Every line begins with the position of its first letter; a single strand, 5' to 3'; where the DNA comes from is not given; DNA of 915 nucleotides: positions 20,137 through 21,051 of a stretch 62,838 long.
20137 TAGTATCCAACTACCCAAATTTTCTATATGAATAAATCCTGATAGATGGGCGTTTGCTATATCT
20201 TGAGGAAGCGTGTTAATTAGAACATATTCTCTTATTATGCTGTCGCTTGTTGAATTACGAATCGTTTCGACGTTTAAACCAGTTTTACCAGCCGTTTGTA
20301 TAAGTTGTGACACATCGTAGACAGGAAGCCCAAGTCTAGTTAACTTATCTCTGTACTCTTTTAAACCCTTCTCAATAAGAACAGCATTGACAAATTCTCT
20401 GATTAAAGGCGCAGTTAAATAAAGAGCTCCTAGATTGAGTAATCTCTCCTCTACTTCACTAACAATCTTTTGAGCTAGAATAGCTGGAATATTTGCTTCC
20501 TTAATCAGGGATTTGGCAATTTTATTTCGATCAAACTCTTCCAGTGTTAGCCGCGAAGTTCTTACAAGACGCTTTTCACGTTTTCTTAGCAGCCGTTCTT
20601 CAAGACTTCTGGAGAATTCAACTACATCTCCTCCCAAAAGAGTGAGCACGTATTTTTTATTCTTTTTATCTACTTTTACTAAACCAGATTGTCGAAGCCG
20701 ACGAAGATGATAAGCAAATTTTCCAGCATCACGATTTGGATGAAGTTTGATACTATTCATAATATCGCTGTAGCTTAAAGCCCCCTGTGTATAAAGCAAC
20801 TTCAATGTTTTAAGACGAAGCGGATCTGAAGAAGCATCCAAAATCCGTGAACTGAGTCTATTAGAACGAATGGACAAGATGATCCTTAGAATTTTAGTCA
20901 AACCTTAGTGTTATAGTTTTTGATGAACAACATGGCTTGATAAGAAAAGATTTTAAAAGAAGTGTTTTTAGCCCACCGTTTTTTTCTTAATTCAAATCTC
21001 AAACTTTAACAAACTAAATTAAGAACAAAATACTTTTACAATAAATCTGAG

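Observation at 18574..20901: HTH + ATP-cone + catalytically dead NrdD paralog directly upstream of the intact nrdD-nrdG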

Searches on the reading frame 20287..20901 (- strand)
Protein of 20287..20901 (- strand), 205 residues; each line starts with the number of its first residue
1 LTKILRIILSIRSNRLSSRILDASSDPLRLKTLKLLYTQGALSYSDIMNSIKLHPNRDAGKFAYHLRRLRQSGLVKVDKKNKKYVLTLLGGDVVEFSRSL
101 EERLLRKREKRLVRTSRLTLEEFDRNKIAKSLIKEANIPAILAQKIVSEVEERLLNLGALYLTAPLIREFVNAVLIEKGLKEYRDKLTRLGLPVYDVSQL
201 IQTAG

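Call 64: search_protein_representatives(protein=window:20287-20901:-)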
Query: 205 residues. Proteins with E-value up to 0.001 (for the whole library): 872; up to 1e-10: 375; up to 1e-30: 119. The best 150 are listed.
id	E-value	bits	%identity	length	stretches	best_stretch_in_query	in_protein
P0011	3.1e-68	245.6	63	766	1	14-204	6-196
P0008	1.4e-66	240.3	62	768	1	14-204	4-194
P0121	1.0e-60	221.1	57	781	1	13-202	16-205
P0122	7.9e-60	218.2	57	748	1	14-205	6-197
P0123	8.8e-60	218.1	57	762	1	11-204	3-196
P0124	4.8e-59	215.7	58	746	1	11-202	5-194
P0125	6.4e-59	215.3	58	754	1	14-205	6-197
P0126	3.0e-58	213.1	57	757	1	18-204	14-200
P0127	3.4e-58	212.9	58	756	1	14-202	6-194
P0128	5.3e-58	212.3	56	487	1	14-201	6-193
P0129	1.5e-57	210.8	55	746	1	15-205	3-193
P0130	6.3e-57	208.8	55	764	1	17-202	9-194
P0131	8.0e-57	208.4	55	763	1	15-203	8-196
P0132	9.8e-57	208.1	56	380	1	8-204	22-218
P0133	2.0e-56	207.1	52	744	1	14-204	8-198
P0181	3.5e-40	154.2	43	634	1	20-205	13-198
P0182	4.8e-40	153.8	42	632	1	20-205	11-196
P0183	4.8e-40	153.8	43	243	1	19-202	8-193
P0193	1.0e-38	149.4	42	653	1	20-201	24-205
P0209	3.9e-36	141.0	42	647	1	19-202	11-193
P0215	1.2e-35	139.4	43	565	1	18-202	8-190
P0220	8.9e-35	136.6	40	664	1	13-202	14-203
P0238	1.8e-30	122.5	36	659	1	20-203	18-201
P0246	1.4e-28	116.5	35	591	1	17-201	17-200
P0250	7.7e-28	114.0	36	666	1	18-204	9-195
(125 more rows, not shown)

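Call 65: search_protein_families(library=pfam, proteins=[P0181, P0182, P0193, P0209, P0215, P0220, P0238, P0250, P0246, P0183], max_evalue=0.001)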
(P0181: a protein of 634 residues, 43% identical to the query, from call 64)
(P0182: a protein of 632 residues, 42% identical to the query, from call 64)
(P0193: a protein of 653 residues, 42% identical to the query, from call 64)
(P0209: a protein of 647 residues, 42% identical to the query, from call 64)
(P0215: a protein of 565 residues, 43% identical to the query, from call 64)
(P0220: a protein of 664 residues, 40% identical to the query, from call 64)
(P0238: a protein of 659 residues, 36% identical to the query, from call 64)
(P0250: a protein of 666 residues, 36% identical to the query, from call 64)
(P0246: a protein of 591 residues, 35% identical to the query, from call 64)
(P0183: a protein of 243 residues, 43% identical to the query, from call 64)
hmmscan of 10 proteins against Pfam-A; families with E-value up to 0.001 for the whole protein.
P0181 (634 aa): 5 families
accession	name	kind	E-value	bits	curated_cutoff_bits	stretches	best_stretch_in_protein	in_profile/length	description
PF13597.11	NRDD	-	2.2e-13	50.2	26.2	1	400-627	279-528/562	Anaerobic ribonucleoside-triphosphate reductase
PF24038.1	DUF7347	-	7.2e-12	45.8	27.6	1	12-89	3-76/77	Domain of unknown function (DUF7347)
PF03477.21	ATP-cone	-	3e-09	37.7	25.8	1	105-178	2-77/88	ATP cone domain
PF12840.13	HTH_20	-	6.5e-07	29.7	27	1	18-70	2-50/51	Helix-turn-helix domain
PF24741.1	AlkZ-rel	-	0.00014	21.8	26.5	1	18-77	100-159/221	AlkZ related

P0182 (632 aa): 5 families
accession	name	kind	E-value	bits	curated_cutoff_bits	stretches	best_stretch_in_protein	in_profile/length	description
PF24038.1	DUF7347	-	3.7e-12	46.8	27.6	1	10-85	3-74/77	Domain of unknown function (DUF7347)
PF03477.21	ATP-cone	-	8.7e-10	39.5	25.8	1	103-177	2-78/88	ATP cone domain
PF12840.13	HTH_20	-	3.5e-07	30.5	27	1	15-68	1-50/51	Helix-turn-helix domain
PF13597.11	NRDD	-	3.6e-06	26.4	26.2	1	400-492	279-380/562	Anaerobic ribonucleoside-triphosphate reductase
PF24741.1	AlkZ-rel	-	0.00017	21.5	26.5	1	15-75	99-159/221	AlkZ related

P0193 (653 aa): 5 families
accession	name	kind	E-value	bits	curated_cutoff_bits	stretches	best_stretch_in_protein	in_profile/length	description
PF13597.11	NRDD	-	1.1e-12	47.9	26.2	1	430-594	279-457/562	Anaerobic ribonucleoside-triphosphate reductase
PF24038.1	DUF7347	-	2.6e-09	37.6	27.6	1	24-98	4-74/77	Domain of unknown function (DUF7347)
PF03477.21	ATP-cone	-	1.9e-08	35.1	25.8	1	116-187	2-75/88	ATP cone domain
PF12840.13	HTH_20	-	1.3e-05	25.5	27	1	28-79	1-48/51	Helix-turn-helix domain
PF24741.1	AlkZ-rel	-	0.0002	21.3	26.5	1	29-89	100-160/221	AlkZ related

P0209 (647 aa): 8 families
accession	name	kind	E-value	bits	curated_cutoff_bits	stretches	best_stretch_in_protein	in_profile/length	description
PF03477.21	ATP-cone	-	1.1e-08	35.9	25.8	1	103-172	2-73/88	ATP cone domain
PF24038.1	DUF7347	-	3.8e-07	30.7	27.6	1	14-88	6-77/77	Domain of unknown function (DUF7347)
PF13597.11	NRDD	-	0.00015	21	26.2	0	419-538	279-404/562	Anaerobic ribonucleoside-triphosphate reductase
PF01022.26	HTH_5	-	0.00018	21.7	22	1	19-67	2-46/47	Bacterial regulatory protein, arsR family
PF13248.11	Zn_ribbon_3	-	0.0002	21.1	27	1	619-639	5-25/26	zinc-ribbon domain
PF12840.13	HTH_20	-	0.00047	20.5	27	0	17-68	2-50/51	Helix-turn-helix domain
PF14947.12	HTH_45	-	0.00083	19.8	25.5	0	20-92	7-73/77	Winged helix-turn-helix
PF25213.1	HVO_A0261_N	-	0.00095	19.4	35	0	16-95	8-81/86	HVO_A0261 N-terminal domain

P0215 (565 aa): 7 families
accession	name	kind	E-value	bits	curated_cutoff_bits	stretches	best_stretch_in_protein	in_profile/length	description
PF24038.1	DUF7347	-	9.5e-12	45.4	27.6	1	8-85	2-76/77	Domain of unknown function (DUF7347)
PF01022.26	HTH_5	-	7.9e-08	32.5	22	1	16-65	1-46/47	Bacterial regulatory protein, arsR family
PF12840.13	HTH_20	-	4.7e-07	30.1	27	1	14-66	1-50/51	Helix-turn-helix domain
PF13597.11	NRDD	-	6.7e-05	22.2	26.2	0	365-417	280-332/562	Anaerobic ribonucleoside-triphosphate reductase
PF14947.12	HTH_45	-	7.5e-05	23.1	25.5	1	18-91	7-74/77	Winged helix-turn-helix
PF03477.21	ATP-cone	-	9.9e-05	23.2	25.8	1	99-171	1-75/88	ATP cone domain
PF25213.1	HVO_A0261_N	-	0.0009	19.5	35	0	11-93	5-81/86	HVO_A0261 N-terminal domain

P0220 (664 aa): 4 families
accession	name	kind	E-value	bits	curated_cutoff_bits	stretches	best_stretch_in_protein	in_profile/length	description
PF24038.1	DUF7347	-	1.9e-10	41.3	27.6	1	20-95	3-74/77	Domain of unknown function (DUF7347)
PF13597.11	NRDD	-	2.2e-09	37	26.2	1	408-632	259-478/562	Anaerobic ribonucleoside-triphosphate reductase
PF03477.21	ATP-cone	-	1.8e-08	35.3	25.8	1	113-184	2-75/88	ATP cone domain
PF12840.13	HTH_20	-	0.00072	19.9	27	0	30-78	6-50/51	Helix-turn-helix domain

P0238 (659 aa): 3 families
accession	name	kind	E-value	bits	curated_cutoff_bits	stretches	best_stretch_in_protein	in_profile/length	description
PF13597.11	NRDD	-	1e-13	51.3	26.2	1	435-634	276-484/562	Anaerobic ribonucleoside-triphosphate reductase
PF24038.1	DUF7347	-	3.5e-11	43.6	27.6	1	18-93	4-75/77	Domain of unknown function (DUF7347)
PF12840.13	HTH_20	-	4.9e-06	26.9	27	1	22-74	1-49/51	Helix-turn-helix domain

P0250 (666 aa): 4 families
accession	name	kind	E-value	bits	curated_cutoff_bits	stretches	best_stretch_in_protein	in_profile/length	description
PF24038.1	DUF7347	-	1.3e-09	38.6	27.6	1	10-84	3-73/77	Domain of unknown function (DUF7347)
PF03477.21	ATP-cone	-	5.1e-08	33.8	25.8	1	104-174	3-75/88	ATP cone domain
PF12840.13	HTH_20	-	6.4e-06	26.5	27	1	16-67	2-49/51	Helix-turn-helix domain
PF13597.11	NRDD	-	9.9e-06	24.9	26.2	1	420-579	276-449/562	Anaerobic ribonucleoside-triphosphate reductase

P0246 (591 aa): 5 families
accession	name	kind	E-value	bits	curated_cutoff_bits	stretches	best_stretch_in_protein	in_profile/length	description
PF24038.1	DUF7347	-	4e-11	43.5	27.6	1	18-96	2-76/77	Domain of unknown function (DUF7347)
PF13597.11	NRDD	-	8.9e-09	35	26.2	1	375-433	280-335/562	Anaerobic ribonucleoside-triphosphate reductase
PF24741.1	AlkZ-rel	-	0.00012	22.1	26.5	1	24-83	99-158/221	AlkZ related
PF12840.13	HTH_20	-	0.00025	21.4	27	1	24-75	1-48/51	Helix-turn-helix domain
PF03477.21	ATP-cone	-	0.00079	20.4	25.8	0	119-184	10-77/88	ATP cone domain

P0183 (243 aa): 5 families
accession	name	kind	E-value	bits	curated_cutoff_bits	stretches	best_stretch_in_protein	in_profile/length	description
PF24038.1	DUF7347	-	1.4e-11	44.9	27.6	1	9-87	4-76/77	Domain of unknown function (DUF7347)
PF03477.21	ATP-cone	-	3.4e-07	31.1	25.8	1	102-172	1-73/88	ATP cone domain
PF14947.12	HTH_45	-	6.4e-05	23.3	25.5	1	16-92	6-73/77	Winged helix-turn-helix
PF24037.1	DUF7346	-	0.00029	21.4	28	1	3-88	57-138/139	Family of unknown function (DUF7346)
PF01638.23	HxlR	-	0.00075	19.7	20.8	0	53-92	38-80/91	HxlR-like helix-turn-helix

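Call 66: find_encoding_contigs(protein=P0181, flank=6000, max_places=4)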
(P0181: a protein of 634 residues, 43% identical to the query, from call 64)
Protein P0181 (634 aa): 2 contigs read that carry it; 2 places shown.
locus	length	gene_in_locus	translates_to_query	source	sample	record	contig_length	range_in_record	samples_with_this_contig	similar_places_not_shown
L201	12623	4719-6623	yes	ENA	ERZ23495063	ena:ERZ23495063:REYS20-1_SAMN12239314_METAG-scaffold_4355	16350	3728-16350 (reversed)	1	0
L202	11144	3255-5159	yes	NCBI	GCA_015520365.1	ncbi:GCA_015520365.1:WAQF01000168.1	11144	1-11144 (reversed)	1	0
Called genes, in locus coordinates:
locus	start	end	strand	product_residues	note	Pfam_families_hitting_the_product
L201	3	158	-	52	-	?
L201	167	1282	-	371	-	PF07431:DUF1512, PF23542:DUF1512_C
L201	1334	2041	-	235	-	PF23023:Anti-Pycsar_Apyc1 (weak), PF00753:Lactamase_B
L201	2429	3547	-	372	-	PF00999:Na_H_Exchanger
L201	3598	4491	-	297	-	PF13793:Pribosyltran_N, PF00156:Pribosyltran, PF14681:UPRTase (weak), PF14572:Pribosyl_synth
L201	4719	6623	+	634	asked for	PF12840:HTH_20 (faint), PF24038:DUF7347, PF03477:ATP-cone, PF13597:NRDD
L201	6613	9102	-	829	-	PF03477:ATP-cone, PF00317:Ribonuc_red_lgN, PF02867:Ribonuc_red_lgC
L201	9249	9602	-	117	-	PF14555:UBA_4 (faint), PF01849:NAC, PF19026:UBA_HYPK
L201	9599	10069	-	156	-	PF14810:TGT_C2, PF01472:PUA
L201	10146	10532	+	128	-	PF26602:HVO_2718_N, PF01381:HTH_3, PF13560:HTH_31 (weak)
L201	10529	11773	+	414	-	PF03193:RsgA_GTPase (faint), PF13167:GTP-bdg_N, PF16360:GTP-bdg_M, PF01926:MMR_HSR1, PF02421:FeoB_N, PF16897:MMR_HSR1_Xtn (weak)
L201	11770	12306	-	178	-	PF01994:Trm56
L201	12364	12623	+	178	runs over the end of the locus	PF02002:TFIIE_alpha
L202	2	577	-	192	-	?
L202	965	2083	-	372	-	PF00999:Na_H_Exchanger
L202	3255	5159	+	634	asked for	PF12840:HTH_20 (faint), PF24038:DUF7347, PF03477:ATP-cone, PF13597:NRDD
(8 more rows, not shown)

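Call 67: find_encoding_contigs(protein=P0215, flank=6000, max_places=3)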
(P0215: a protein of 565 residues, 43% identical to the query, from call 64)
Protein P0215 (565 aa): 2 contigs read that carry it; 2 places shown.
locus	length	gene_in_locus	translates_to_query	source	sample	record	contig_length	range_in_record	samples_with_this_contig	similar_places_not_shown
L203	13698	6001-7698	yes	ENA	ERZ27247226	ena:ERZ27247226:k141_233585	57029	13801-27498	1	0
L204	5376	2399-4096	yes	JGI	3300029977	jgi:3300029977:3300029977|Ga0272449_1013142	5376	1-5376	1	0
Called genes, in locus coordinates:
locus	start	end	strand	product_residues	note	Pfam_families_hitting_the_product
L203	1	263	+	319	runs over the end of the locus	PF02653:BPD_transp_2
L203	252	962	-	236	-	PF00005:ABC_tran, PF13304:AAA_21 (faint)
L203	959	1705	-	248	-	PF00005:ABC_tran, PF13304:AAA_21 (faint), PF12399:BCA_ABC_TP_C (weak)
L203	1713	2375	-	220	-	PF00687:Ribosomal_L1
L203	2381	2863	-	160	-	PF03946:Ribosomal_L11_N, PF00298:Ribosomal_L11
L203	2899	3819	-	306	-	PF03439:Spt5-NGN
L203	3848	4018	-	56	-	PF00584:SecE (weak)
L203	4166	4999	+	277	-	-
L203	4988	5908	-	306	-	PF02729:OTCace_N, PF00185:OTCace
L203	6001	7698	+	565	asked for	PF01022:HTH_5 (weak), PF12840:HTH_20 (weak), PF24038:DUF7347, PF13597:NRDD (faint)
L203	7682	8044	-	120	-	PF01849:NAC (weak), PF19026:UBA_HYPK (weak)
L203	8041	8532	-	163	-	PF14810:TGT_C2, PF01472:PUA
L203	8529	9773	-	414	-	PF13167:GTP-bdg_N, PF16360:GTP-bdg_M, PF03193:RsgA_GTPase (faint), PF00009:GTP_EFTU (faint), PF01926:MMR_HSR1, PF02421:FeoB_N (weak)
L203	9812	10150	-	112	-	PF12844:HTH_19 (weak), PF13560:HTH_31, PF01381:HTH_3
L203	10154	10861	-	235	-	PF03587:EMG1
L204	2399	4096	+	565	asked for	PF01022:HTH_5 (weak), PF12840:HTH_20 (weak), PF24038:DUF7347, PF13597:NRDD (faint)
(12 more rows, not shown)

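Call 68: find_encoding_contigs(protein=P0238, flank=6000, max_places=3)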
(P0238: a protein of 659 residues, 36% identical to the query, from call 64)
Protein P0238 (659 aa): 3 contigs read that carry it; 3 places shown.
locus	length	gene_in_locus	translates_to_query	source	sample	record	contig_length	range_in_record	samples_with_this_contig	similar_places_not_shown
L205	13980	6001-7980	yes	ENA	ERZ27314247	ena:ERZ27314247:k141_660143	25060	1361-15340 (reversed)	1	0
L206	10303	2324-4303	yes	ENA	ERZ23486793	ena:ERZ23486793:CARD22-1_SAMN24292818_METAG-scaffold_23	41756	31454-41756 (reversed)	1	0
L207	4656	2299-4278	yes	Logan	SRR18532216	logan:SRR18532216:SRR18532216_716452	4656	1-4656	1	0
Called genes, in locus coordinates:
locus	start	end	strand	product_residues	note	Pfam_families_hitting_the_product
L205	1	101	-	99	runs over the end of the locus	PF12797:Fer4_2 (faint), PF12837:Fer4_6 (faint), PF14697:Fer4_21, PF12838:Fer4_7, PF13187:Fer4_9 (weak), PF00037:Fer4 (weak)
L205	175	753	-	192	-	-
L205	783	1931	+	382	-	PF00266:Aminotran_5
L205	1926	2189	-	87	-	PF01037:AsnC_trans_reg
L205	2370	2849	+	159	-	-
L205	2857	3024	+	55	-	-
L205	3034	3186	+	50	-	-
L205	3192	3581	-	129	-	PF00102:Y_phosphatase, PF14566:PTPlike_phytase (weak), PF22741:PTP-NADK, PF22784:PTP-SAK, PF22785:Tc-R-P, PF00782:DSPc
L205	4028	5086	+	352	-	PF04055:Radical_SAM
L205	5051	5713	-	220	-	PF04199:Cyclase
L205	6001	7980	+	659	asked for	PF24038:DUF7347, PF12840:HTH_20 (weak), PF13597:NRDD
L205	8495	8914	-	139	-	PF01796:OB_ChsH2_C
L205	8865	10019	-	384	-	PF00108:Thiolase_N, PF00109:ketoacyl-synt (faint), PF22691:Thiolase_C_1, PF02803:Thiolase_C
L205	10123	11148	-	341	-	PF00180:Iso_dh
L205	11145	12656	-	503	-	PF00682:HMGL-like, PF22617:HCS_D2, PF08502:LeuA_dimer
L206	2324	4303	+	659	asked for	PF24038:DUF7347, PF12840:HTH_20 (weak), PF13597:NRDD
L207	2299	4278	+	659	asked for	PF24038:DUF7347, PF12840:HTH_20 (weak), PF13597:NRDD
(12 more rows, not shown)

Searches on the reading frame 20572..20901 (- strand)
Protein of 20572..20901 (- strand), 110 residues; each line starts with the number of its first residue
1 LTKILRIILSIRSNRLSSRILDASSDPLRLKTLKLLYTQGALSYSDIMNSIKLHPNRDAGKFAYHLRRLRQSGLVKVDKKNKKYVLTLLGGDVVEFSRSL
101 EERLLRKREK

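Call 76: search_solved_structures(query=window:20572-20901:-, max_evalue=10, show_alignments=2)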
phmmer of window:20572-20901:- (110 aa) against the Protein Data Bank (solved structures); distinct sequences matched with E-value up to 10: 6.
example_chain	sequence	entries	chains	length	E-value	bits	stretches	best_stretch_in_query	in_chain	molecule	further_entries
6j05_A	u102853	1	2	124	0.083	16.4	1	21-82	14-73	Transcriptional regulator ArsR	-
5fd5_A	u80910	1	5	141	0.11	15.9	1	13-106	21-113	Ferric uptake regulation protein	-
5fd6_A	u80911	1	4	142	0.11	15.9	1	13-106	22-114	Ferric uptake regulation protein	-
3f72_A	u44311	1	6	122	0.29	14.6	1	18-95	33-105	Cadmium efflux system accessory protein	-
2zkz_A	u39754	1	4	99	0.68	13.4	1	18-70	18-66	Transcriptional repressor pagR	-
7txm_A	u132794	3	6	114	0.99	12.9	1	20-106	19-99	Transcriptional regulator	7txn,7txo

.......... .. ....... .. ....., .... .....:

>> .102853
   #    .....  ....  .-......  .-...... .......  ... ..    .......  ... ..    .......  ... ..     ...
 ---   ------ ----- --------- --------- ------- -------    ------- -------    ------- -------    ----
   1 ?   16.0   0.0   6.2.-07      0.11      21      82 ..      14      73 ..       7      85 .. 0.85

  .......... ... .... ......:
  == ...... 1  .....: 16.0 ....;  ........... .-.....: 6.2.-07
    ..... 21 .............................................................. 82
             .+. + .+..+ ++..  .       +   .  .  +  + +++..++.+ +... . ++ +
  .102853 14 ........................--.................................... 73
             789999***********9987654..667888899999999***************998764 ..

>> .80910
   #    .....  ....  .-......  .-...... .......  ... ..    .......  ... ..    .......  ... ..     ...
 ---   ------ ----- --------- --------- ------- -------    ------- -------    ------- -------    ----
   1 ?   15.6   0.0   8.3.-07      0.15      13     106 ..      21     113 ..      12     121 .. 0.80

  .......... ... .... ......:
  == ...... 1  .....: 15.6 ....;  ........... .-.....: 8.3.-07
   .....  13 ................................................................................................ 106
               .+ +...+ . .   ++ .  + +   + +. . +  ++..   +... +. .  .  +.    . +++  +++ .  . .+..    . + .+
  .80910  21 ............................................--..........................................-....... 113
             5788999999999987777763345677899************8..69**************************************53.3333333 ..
